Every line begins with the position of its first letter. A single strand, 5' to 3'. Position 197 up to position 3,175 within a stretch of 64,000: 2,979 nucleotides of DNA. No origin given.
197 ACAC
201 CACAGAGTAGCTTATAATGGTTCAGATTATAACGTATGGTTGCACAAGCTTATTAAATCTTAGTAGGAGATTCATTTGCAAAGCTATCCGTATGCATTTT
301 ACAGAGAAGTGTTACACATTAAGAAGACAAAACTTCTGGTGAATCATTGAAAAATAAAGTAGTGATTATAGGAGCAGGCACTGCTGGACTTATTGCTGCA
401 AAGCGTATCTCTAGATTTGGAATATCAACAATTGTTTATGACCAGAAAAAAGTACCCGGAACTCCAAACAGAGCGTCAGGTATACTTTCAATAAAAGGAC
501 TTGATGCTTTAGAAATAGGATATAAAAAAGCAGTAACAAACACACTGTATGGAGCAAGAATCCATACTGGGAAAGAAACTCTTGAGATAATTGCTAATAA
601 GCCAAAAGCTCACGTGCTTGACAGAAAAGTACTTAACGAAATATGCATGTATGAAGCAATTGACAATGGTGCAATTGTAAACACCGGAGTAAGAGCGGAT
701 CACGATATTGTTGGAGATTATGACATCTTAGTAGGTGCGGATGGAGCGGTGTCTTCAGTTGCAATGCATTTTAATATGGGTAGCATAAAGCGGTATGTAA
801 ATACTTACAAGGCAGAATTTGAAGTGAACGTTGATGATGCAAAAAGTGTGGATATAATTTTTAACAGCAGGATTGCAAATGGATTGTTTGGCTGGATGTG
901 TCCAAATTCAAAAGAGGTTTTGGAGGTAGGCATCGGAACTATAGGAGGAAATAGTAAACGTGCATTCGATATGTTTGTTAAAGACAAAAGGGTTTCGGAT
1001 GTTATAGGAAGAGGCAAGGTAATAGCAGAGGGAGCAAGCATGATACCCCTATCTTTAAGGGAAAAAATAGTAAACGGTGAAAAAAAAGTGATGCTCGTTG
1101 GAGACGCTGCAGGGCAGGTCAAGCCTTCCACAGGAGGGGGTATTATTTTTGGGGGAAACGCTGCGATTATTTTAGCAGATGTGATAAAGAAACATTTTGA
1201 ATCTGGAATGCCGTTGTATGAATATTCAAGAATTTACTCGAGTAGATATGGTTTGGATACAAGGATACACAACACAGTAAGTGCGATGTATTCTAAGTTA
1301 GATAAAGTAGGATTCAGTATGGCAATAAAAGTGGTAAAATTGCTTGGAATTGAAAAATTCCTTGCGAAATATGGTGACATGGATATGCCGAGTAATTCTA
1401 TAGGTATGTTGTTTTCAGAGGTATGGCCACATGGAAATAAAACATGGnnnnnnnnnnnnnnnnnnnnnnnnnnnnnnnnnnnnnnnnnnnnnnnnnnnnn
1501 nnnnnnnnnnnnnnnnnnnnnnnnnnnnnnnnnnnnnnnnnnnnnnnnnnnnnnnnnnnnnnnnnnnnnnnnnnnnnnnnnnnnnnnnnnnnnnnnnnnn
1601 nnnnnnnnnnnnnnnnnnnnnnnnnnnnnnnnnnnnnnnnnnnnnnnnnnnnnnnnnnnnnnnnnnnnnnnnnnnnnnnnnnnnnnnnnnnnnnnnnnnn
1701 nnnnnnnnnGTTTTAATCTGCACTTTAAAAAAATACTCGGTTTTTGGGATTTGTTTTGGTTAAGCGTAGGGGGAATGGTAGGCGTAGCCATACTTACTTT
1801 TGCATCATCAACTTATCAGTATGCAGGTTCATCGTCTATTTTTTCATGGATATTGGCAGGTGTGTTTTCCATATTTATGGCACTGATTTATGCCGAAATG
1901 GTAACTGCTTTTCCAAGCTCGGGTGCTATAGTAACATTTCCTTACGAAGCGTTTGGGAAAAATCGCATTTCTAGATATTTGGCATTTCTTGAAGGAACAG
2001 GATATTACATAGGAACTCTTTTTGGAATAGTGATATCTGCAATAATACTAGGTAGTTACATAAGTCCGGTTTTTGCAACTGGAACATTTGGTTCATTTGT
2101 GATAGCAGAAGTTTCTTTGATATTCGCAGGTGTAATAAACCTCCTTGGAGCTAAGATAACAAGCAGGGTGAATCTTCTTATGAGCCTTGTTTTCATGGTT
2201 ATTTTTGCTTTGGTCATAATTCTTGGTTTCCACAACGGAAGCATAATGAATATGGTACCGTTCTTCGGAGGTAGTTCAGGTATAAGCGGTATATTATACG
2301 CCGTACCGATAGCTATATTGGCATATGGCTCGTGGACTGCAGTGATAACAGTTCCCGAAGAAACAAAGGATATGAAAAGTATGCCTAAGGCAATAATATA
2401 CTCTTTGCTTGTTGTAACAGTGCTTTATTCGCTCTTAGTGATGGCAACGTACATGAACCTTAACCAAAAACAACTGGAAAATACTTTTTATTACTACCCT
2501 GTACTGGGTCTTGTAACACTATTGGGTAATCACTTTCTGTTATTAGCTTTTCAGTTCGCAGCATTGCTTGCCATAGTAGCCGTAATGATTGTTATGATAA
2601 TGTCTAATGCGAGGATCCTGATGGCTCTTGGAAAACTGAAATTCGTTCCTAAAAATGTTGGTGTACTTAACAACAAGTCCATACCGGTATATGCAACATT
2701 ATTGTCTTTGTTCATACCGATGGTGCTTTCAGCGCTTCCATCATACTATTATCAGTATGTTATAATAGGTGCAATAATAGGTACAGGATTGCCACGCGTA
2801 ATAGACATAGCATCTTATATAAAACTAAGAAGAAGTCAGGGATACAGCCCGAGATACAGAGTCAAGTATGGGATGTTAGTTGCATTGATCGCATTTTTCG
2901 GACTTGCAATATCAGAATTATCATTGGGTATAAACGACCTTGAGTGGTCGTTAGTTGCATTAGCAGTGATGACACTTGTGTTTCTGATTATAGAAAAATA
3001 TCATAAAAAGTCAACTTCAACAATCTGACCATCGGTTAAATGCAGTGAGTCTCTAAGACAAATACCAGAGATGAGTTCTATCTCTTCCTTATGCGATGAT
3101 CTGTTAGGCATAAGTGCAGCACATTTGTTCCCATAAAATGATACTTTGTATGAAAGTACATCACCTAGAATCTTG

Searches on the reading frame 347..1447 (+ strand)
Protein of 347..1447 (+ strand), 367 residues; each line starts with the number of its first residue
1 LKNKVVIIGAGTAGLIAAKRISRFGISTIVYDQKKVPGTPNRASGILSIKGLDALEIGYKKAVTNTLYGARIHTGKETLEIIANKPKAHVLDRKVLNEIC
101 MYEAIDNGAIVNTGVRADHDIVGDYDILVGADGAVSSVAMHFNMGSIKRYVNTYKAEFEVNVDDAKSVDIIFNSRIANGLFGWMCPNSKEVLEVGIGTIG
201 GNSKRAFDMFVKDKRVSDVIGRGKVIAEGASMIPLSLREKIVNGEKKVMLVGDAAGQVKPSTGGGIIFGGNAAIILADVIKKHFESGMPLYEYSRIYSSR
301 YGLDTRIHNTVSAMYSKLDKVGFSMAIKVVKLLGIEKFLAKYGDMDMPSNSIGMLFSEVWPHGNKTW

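Call 34: search_protein_families(library=pfam, proteins=[window:347-1447:+], max_evalue=0.01)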
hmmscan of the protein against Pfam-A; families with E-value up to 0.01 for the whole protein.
window:347-1447:+ (367 aa): 13 families
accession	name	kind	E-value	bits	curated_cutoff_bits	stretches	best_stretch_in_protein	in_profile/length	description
PF05834.18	Lycopene_cycl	-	8.9e-10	38.6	23.4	2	223-341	233-341/380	Lycopene cyclase protein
PF01494.25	FAD_binding_3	-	2.1e-07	30.9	22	1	4-46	3-45/349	FAD binding domain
PF01266.30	DAO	-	2.3e-05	24.5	27.9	1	4-49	1-48/353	FAD dependent oxidoreductase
PF00890.30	FAD_binding_2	-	2.4e-05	24.2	20.4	1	5-73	2-74/414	FAD binding domain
PF03486.20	HI0933_like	-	0.00011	22.2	50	1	4-44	2-42/244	HI0933-like protein Rossmann domain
PF07992.20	Pyr_redox_2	-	0.00011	22.1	26.1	1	4-39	2-38/291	Pyridine nucleotide-disulphide oxidoreductase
PF13450.12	NAD_binding_8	-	0.00022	21.9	21.9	1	7-38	1-32/68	NAD(P)-binding Rossmann-like domain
PF22578.2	GGR_cat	-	0.00043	20.5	27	1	161-214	14-71/88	Geranylgeranyl reductase catalytic domain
PF01262.27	AlaDh_PNT_C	-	0.0012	18.7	23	1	3-34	29-60/214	Alanine dehydrogenase/PNT, C-terminal domain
PF01134.28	GIDA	-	0.0016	18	22.1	1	4-34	1-31/391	Glucose inhibited division protein A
PF02826.25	2-Hacid_dh_C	-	0.0046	16.8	25.1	1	3-39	37-73/178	D-isomer specific 2-hydroxyacid dehydrogenase, NAD binding domain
PF01946.23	Thi4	-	0.0049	16.6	26.2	1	3-40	18-56/235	Thi4 family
PF04820.20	Trp_halogenase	-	0.0083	15.5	21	0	4-25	1-22/458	Tryptophan halogenase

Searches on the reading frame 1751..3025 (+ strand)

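Call 34: search_protein_families(library=pfam, proteins=[window:1751-3025:+], max_evalue=0.01)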
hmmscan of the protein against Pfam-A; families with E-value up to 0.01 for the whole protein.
window:1751-3025:+ (425 aa): 3 families
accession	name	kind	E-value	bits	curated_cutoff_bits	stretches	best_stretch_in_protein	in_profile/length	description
PF13520.12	AA_permease_2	-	1.9e-30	106.6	27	1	2-386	7-398/427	Amino acid permease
PF00324.27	AA_permease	-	2.6e-17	63.1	24.6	1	2-346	3-364/470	Amino acid permease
PF03845.19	Spore_permease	-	9.5e-08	31.7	23.4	1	2-283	8-278/321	Spore germination protein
